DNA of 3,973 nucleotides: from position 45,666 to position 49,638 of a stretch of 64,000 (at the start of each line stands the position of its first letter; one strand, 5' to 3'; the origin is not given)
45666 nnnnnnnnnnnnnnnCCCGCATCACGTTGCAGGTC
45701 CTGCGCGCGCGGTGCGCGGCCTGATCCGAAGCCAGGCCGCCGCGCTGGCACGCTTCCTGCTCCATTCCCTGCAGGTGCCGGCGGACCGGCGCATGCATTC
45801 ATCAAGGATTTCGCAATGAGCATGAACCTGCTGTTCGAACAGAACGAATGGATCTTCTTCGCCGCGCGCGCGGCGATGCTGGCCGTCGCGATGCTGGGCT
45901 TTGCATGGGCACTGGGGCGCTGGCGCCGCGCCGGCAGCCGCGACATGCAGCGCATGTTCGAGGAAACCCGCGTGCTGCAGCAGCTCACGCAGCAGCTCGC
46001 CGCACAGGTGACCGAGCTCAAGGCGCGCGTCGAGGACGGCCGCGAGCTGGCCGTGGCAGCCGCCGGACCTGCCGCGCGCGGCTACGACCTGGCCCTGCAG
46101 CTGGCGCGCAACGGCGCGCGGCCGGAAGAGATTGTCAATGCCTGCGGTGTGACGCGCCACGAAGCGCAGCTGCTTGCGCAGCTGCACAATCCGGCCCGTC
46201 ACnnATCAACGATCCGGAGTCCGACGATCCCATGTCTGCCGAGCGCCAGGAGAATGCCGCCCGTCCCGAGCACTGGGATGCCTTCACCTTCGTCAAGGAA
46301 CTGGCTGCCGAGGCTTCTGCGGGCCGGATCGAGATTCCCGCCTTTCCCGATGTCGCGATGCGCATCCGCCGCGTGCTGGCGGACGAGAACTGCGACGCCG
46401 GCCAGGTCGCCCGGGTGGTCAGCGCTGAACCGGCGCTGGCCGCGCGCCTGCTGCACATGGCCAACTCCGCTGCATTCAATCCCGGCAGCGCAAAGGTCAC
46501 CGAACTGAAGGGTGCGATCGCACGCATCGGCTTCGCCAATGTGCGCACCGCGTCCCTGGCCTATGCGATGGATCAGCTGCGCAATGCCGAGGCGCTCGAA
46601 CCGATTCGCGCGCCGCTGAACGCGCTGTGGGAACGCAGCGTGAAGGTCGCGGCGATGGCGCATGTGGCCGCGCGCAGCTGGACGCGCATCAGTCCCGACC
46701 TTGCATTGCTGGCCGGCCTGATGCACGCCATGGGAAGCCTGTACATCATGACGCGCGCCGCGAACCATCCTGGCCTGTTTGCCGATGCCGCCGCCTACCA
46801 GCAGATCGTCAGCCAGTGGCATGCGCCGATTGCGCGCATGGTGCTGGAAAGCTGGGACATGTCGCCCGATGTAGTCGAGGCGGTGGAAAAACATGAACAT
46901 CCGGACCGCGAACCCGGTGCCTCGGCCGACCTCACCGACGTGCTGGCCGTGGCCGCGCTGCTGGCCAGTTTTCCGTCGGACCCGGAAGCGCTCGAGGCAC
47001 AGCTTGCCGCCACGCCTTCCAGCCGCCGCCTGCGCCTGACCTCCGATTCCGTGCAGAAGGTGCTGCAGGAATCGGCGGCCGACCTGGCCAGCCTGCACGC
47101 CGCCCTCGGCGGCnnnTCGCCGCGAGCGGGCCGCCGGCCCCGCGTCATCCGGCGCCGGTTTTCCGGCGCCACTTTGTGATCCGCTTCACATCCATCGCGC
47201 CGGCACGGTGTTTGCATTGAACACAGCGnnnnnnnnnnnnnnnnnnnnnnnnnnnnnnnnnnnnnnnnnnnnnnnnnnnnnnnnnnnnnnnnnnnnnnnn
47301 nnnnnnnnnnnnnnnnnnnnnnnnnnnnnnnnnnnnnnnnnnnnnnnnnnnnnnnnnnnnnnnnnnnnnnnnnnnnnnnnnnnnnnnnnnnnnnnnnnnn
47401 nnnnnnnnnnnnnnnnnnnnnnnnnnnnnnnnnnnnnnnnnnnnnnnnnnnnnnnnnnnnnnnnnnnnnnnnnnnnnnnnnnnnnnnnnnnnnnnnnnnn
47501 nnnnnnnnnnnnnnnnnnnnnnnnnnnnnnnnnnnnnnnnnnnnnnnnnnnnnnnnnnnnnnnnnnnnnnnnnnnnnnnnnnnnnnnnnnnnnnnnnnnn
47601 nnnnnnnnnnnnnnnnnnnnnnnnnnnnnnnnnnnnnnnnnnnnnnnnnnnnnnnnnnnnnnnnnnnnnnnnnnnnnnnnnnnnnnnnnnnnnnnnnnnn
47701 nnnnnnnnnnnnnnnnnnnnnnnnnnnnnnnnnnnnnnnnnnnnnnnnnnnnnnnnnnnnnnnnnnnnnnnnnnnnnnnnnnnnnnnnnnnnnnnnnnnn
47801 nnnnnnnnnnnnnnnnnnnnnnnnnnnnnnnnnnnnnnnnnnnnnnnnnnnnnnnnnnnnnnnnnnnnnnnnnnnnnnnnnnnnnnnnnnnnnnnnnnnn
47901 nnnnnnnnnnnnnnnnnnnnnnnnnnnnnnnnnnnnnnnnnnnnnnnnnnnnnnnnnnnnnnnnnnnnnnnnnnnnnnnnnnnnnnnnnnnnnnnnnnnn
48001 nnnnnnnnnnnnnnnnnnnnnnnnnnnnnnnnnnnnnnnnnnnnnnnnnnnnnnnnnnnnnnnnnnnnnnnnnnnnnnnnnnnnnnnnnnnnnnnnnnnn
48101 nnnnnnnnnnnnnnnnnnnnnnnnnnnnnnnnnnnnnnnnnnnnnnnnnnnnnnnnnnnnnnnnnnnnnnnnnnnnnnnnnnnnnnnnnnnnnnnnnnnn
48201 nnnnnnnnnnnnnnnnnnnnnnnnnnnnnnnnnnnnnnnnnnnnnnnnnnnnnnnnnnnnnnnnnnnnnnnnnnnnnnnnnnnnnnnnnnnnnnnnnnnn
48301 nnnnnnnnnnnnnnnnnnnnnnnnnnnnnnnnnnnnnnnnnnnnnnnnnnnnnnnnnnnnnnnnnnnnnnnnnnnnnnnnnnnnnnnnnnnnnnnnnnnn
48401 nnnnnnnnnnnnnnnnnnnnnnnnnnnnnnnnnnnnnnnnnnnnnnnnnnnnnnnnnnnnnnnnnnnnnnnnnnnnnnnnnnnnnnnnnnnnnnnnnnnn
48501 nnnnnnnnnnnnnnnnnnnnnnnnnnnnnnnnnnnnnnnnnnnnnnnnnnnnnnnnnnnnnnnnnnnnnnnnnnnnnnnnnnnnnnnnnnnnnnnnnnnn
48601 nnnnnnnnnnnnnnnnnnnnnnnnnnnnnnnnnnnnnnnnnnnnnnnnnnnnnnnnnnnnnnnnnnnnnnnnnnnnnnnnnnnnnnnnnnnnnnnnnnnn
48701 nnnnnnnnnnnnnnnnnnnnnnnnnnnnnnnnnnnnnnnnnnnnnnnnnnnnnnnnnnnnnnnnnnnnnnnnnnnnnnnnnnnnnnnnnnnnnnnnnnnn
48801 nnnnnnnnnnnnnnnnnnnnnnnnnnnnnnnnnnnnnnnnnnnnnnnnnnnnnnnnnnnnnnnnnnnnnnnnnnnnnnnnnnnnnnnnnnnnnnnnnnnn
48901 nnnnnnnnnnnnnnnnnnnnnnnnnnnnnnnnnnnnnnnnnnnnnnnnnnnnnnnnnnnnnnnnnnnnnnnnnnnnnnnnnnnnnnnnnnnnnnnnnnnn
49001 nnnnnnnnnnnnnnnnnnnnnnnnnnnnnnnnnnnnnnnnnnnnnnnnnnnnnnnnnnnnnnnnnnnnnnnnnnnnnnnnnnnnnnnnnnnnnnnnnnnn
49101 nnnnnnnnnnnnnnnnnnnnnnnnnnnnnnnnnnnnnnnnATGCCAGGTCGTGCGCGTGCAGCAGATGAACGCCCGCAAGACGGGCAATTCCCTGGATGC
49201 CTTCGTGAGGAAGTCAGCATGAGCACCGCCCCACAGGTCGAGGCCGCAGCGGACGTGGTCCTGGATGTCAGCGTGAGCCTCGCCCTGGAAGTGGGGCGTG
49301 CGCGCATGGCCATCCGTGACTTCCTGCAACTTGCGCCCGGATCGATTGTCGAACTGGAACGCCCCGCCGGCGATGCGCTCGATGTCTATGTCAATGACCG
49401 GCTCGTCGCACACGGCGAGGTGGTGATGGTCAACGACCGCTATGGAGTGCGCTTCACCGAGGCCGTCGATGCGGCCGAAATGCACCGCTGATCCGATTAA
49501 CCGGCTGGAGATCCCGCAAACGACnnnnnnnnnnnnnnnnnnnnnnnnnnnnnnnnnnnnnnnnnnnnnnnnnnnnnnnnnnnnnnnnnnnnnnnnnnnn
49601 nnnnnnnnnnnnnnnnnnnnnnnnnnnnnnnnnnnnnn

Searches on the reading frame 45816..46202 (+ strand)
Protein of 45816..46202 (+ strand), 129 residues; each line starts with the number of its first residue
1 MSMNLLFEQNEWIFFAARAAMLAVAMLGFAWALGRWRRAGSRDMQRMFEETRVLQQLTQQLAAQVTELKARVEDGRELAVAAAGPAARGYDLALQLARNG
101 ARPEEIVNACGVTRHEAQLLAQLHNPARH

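Call 13: search_protein_families(library=pfam, proteins=[window:45816-46202:+])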
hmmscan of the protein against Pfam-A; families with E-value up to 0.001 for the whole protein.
window:45816-46202:+ (129 aa): 1 family
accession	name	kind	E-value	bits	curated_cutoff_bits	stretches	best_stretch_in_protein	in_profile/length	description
PF10975.14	DUF2802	-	2.8e-13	50.3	33.5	1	56-125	11-68/68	Protein of unknown function (DUF2802)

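Call 63: search_protein_families(library=ncbifam, proteins=[window:45816-46202:+], max_evalue=0.00001)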
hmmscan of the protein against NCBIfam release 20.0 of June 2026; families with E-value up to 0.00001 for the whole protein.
window:45816-46202:+ (129 aa): 0 families

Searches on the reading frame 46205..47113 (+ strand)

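Call 13: search_protein_families(library=pfam, proteins=[window:46205-47113:+])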
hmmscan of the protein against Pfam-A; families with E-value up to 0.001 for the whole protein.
window:46205-47113:+ (303 aa): 1 family
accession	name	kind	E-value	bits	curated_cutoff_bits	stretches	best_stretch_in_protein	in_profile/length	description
PF08668.18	HDOD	-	8e-37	127.1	22.9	1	44-233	1-196/196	HDOD domain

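Call 63: search_protein_families(library=ncbifam, proteins=[window:46205-47113:+], max_evalue=0.00001)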
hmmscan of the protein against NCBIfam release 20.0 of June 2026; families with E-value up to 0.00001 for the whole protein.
window:46205-47113:+ (303 aa): 0 families

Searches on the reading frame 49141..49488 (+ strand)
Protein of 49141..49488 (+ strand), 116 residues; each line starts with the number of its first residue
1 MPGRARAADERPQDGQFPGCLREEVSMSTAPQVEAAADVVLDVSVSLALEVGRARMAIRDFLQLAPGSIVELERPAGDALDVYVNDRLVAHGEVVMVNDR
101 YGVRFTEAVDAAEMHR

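Call 83: search_protein_families(library=pfam, proteins=[window:49141-49488:+], max_evalue=0.00001)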
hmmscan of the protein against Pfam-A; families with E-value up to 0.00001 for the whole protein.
window:49141-49488:+ (116 aa): 1 family
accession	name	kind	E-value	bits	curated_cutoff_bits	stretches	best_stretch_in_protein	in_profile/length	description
PF01052.25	FliMN_C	-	1.6e-23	82.9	23.8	1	40-109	3-72/73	Type III flagellar switch regulator (C-ring) FliN C-term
